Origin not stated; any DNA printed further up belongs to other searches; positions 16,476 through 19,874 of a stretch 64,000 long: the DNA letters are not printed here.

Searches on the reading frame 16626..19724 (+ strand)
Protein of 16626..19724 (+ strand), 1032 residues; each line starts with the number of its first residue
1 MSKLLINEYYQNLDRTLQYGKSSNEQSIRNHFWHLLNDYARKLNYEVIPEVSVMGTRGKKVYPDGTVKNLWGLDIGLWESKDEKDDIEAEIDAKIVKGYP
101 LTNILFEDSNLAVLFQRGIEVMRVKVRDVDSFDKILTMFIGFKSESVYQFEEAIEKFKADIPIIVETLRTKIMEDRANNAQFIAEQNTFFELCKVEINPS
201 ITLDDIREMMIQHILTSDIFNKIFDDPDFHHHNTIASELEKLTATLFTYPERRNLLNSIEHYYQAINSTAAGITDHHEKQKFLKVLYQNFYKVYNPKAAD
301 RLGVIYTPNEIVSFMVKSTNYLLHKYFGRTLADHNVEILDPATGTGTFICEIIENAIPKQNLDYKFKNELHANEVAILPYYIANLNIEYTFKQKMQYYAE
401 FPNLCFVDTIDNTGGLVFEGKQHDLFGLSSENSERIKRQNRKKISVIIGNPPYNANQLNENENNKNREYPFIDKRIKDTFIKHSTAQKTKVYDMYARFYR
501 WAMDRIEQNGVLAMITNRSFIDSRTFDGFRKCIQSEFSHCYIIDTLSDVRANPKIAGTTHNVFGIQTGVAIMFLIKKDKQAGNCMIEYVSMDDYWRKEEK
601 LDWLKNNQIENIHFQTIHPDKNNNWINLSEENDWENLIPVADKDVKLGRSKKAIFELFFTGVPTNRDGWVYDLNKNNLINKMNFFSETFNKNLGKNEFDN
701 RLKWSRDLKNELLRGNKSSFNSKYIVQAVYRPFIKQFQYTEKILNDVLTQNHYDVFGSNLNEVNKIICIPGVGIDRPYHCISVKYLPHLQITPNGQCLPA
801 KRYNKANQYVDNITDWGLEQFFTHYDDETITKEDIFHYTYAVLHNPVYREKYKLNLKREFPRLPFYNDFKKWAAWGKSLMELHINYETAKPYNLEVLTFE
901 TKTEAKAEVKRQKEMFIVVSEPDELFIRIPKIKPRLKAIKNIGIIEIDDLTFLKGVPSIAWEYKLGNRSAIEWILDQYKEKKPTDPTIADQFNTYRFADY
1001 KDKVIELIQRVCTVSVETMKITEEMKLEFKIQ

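Call 16: search_protein_families(library=pfam, proteins=[window:16626-19724:+], max_evalue=0.001)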
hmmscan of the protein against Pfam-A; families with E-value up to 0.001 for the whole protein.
window:16626-19724:+ (1032 aa): 4 families
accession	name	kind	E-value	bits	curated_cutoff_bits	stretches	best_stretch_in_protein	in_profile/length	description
PF18135.7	Type_ISP_C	-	6.6e-81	272.5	25.9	1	654-1007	2-342/342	Type ISP C-terminal specificity domain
PF22240.1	ISP_coupler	-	5.2e-15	56.4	27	1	155-276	3-124/126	Type ISP restriction-modification enzyme, coupler domain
PF07669.17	Eco57I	-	1.8e-11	44.8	25.3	1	429-545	69-165/171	Eco57I restriction-modification methylase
PF02384.22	N6_Mtase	-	7.9e-06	25.8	20.4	1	286-613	9-269/311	N-6 DNA Methylase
